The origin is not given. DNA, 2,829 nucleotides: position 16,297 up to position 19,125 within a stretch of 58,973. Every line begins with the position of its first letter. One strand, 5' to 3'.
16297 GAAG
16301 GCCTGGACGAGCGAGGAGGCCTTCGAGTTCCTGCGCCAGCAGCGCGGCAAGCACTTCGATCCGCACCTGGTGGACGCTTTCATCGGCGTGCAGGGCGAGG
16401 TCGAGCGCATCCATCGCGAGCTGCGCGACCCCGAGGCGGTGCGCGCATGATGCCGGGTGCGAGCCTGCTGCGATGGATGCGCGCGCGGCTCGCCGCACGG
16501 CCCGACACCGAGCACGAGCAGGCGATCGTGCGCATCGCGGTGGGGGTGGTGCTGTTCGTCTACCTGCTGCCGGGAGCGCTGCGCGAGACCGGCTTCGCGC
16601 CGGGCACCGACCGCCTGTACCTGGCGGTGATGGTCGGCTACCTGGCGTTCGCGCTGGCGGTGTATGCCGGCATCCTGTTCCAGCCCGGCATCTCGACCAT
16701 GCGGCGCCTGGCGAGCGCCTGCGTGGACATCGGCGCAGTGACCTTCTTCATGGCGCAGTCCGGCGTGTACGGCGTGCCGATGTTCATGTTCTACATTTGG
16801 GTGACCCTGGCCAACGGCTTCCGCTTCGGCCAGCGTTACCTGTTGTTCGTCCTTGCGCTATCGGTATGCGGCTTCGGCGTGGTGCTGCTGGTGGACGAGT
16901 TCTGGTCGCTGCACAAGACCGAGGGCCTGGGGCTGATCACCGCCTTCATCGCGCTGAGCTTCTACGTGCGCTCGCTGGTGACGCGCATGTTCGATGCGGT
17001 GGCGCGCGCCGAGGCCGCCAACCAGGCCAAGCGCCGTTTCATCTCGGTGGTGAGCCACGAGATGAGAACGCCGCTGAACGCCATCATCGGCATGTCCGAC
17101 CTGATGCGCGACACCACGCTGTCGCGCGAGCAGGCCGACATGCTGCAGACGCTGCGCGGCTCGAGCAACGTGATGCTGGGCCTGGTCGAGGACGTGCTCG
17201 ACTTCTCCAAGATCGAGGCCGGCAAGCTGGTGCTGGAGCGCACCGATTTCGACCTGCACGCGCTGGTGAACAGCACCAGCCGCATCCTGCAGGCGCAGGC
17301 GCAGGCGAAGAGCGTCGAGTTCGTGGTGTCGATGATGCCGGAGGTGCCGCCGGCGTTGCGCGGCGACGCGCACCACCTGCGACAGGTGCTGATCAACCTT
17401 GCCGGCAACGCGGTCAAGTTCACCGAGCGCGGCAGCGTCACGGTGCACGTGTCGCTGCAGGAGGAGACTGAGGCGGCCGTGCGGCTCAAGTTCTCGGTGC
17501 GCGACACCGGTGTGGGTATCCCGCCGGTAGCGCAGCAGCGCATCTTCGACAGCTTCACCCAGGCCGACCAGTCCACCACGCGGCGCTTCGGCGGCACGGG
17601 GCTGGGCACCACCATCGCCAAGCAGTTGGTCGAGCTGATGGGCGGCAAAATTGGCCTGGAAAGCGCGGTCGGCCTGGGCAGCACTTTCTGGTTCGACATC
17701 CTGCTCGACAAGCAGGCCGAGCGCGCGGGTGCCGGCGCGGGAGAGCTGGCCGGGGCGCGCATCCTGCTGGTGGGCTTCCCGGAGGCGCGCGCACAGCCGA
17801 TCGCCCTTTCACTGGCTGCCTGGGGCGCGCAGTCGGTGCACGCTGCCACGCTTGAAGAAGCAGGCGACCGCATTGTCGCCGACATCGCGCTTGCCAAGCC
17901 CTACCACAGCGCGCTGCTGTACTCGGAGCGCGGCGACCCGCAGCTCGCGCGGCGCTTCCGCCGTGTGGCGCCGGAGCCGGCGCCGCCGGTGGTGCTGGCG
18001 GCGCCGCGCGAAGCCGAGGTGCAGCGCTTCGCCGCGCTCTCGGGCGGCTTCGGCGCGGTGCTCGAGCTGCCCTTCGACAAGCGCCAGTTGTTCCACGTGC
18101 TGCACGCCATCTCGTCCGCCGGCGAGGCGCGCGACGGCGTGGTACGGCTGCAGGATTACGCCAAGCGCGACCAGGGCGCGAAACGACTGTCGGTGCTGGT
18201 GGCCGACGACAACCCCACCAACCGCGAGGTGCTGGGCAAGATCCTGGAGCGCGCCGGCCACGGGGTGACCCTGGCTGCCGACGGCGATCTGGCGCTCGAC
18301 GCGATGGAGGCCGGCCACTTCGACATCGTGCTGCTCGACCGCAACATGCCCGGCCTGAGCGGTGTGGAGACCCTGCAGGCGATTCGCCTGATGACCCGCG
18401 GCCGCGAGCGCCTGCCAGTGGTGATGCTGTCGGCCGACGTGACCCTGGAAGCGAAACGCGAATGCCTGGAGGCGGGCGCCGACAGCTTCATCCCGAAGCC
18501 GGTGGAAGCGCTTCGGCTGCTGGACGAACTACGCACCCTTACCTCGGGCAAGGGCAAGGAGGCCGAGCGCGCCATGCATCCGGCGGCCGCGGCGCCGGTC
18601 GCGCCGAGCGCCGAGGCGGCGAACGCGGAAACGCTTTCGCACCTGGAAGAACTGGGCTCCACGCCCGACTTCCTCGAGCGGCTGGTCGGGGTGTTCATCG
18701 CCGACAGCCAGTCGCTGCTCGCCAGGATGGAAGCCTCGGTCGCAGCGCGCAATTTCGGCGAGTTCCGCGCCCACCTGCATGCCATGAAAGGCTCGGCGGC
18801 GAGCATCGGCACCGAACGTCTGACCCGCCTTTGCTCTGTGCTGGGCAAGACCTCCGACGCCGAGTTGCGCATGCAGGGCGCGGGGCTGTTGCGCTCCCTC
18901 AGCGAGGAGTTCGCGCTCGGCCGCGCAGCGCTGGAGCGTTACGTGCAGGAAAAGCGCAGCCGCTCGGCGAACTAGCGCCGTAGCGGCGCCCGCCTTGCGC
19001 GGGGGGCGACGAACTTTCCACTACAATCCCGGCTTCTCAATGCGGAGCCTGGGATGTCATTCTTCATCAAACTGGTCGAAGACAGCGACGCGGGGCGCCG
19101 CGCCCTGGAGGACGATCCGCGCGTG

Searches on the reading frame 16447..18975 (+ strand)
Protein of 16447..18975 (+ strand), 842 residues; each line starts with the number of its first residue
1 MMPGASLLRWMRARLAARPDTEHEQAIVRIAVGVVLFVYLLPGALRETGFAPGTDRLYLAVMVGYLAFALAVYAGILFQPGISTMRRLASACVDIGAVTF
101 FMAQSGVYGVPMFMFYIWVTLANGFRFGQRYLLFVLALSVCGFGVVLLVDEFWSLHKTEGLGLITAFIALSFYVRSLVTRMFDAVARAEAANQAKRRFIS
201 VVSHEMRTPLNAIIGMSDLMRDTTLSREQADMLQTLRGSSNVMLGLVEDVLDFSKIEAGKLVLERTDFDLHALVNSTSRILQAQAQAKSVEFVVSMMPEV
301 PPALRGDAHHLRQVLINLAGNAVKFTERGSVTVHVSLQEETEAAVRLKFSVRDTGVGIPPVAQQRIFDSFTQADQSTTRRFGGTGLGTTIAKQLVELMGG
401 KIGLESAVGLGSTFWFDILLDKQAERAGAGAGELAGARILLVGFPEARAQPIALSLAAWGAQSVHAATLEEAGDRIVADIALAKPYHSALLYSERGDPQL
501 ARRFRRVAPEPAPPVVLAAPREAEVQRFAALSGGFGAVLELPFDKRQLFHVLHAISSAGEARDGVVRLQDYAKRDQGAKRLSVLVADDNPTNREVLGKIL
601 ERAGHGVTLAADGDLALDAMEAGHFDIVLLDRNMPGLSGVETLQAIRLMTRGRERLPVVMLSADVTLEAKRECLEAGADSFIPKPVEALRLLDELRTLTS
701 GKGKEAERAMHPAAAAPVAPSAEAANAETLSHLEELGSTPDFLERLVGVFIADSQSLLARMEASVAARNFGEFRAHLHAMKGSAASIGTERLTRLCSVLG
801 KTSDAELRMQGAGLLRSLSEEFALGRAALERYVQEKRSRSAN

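Call 5: search_protein_families(library=pfam, proteins=[window:16447-18975:+], max_evalue=0.01)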
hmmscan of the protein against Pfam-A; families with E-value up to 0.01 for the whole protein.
window:16447-18975:+ (842 aa): 4 families
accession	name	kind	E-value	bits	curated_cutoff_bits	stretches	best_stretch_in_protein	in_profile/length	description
PF02518.31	HATPase_c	-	1e-27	97.2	26.4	1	306-419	1-108/111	Histidine kinase-, DNA gyrase B-, and HSP90-like ATPase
PF00072.30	Response_reg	-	2.8e-26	92.3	30.2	1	583-695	1-110/111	Response regulator receiver domain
PF00512.31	HisKA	-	9.7e-21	74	26.9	1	194-259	1-66/66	His Kinase A (phospho-acceptor) domain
PF01627.28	Hpt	-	3.8e-09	37.1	24.6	1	746-801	2-57/84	Hpt domain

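Call 6: search_protein_families(library=ncbifam, proteins=[window:16447-18975:+], max_evalue=0.01)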
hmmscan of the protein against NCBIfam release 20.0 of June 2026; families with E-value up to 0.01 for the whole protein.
window:16447-18975:+ (842 aa): 153 families (the best 25 are shown)
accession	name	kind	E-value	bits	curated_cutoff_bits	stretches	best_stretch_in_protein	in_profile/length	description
TIGR02956.1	TMAO_torS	equivalog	5.5e-119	398.8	676.5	2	184-555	453-819/967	TMAO reductase system sensor histidine kinase/response regulator TorS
NF008318.0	PRK11107.1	equivalog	6.9e-117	391.7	890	1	186-801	284-884/920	two-component sensor histidine kinase BarA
NF011874.0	PRK15347.1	equivalog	2.4e-88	297.3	852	2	183-424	386-618/921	two component system sensor kinase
NF041947.1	LuxQ_Vibrio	equivalog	2.6e-84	283.6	1200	2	185-425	460-701/843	quorum-sensing autoinducer 2 sensor kinase/phosphatase LuxQ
NF008302.0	PRK11091.1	equivalog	2.2e-83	280.8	838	2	187-426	275-511/779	aerobic respiration two-component sensor histidine kinase ArcB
NF008099.0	PRK10841.1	equivalog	6.1e-81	272.5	920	2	184-456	459-726/949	two-component system sensor histidine kinase RcsC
NF045901.1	HisKinLetSLeg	equivalog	3.1e-79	267.1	1650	1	188-699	286-789/906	two-component system sensor histidine kinase LetS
NF038297.2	hybrid_HK_HrmK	equivalog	4.1e-58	197.5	725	2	189-424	229-461/607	hybrid histidine kinase/response regulator HrmK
NF008543.0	PRK11466.1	equivalog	8.3e-58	196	982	2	175-466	424-711/914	TMAO reductase system sensor histidine kinase/response regulator TorS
NF046044.1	PnpS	equivalog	1.3e-52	179.2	400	1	181-417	156-388/390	two-component system histidine kinase PnpS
NF007420.1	PRK09959.1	equivalog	4.8e-49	166.8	1995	2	186-421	703-937/1197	acid-sensing system histidine kinase EvgS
NF041832.1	near_NosP_CTERM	subfamily_domain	3.2e-48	164.7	400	2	189-530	1-346/370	NahK/ErcS family hybrid sensor histidine kinase/response regulator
NF047465.1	hybrid_HK_LvrA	exception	2.4e-45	154.9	1200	2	187-418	194-420/819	hybrid histidine kinase/response regulator LvrA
TIGR02966.1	phoR_proteo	equivalog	6.2e-45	153.7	334.2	1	183-417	102-332/333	phosphate regulon sensor histidine kinase PhoR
NF041880.1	EPS_EpsF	equivalog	7.5e-44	150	900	2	183-418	262-489/492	response regulator EpsF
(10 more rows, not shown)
